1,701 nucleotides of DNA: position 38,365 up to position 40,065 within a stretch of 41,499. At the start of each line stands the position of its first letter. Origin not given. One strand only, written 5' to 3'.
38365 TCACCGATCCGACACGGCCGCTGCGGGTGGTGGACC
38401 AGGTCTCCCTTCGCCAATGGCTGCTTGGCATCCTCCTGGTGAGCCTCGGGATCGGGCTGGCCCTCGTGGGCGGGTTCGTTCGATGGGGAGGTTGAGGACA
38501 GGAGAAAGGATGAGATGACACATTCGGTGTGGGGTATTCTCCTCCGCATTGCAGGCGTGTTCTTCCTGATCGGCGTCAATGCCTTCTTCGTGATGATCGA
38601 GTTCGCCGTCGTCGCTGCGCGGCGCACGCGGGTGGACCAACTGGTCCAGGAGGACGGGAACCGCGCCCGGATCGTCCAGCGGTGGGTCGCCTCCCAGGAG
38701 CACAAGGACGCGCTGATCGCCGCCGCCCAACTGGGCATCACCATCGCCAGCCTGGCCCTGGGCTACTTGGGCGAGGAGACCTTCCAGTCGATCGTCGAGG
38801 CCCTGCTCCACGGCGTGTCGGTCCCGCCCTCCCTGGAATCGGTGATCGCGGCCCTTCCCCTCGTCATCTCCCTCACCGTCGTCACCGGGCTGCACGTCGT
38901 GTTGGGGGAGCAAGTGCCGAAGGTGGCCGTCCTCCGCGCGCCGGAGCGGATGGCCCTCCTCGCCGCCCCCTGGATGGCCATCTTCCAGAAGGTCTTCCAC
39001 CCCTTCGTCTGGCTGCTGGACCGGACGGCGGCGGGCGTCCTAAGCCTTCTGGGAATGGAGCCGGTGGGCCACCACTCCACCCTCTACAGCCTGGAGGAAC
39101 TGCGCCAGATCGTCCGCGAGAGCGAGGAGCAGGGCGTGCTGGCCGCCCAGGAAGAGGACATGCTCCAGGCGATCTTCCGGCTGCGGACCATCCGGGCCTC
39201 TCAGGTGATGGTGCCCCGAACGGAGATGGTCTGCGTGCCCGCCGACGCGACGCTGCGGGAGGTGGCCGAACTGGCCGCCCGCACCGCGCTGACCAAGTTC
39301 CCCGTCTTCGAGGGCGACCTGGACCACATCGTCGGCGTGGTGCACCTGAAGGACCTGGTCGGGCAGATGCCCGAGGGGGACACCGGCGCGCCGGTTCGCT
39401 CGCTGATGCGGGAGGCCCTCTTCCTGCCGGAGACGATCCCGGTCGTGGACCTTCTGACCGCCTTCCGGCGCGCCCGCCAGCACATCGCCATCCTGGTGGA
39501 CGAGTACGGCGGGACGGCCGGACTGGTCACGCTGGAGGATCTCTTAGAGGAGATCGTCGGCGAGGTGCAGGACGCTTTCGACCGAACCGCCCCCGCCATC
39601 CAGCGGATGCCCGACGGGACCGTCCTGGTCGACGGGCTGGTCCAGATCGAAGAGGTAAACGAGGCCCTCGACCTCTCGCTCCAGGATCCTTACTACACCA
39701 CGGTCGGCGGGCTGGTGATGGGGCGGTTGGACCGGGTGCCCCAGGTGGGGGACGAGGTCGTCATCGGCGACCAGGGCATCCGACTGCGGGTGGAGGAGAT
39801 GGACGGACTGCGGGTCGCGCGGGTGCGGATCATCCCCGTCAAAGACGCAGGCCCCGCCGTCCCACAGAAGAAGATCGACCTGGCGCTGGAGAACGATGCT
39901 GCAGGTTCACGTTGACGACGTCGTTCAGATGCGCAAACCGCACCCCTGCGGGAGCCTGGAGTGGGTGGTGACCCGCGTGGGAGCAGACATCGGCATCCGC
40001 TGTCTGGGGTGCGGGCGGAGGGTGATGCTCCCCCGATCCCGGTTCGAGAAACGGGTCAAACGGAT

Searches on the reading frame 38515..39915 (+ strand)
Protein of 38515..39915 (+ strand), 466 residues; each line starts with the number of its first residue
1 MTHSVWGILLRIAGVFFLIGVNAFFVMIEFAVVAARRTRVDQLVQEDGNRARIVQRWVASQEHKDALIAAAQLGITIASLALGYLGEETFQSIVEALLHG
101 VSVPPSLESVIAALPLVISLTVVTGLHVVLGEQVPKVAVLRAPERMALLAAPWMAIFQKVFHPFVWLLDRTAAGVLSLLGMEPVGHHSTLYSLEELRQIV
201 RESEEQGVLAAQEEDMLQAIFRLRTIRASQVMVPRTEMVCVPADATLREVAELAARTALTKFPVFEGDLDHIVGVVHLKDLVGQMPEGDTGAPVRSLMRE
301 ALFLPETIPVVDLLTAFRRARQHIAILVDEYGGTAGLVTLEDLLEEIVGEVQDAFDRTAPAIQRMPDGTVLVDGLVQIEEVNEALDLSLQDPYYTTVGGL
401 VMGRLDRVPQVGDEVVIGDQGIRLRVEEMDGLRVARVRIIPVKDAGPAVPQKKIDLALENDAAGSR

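Call 66: search_protein_families(library=pfam, proteins=[window:38515-39915:+], max_evalue=0.00001)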
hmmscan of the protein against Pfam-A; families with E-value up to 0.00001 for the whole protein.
window:38515-39915:+ (466 aa): 3 families
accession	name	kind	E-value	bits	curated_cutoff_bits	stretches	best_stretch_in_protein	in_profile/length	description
PF01595.25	CNNM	-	9.9e-43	146.3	28.4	1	15-213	3-181/181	Cyclin M transmembrane N-terminal domain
PF03471.22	CorC_HlyC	-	1.2e-22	80.1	27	1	365-441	3-79/81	Transporter associated domain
PF00571.33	CBS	-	2.8e-17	63.2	24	2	233-283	4-53/57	CBS domain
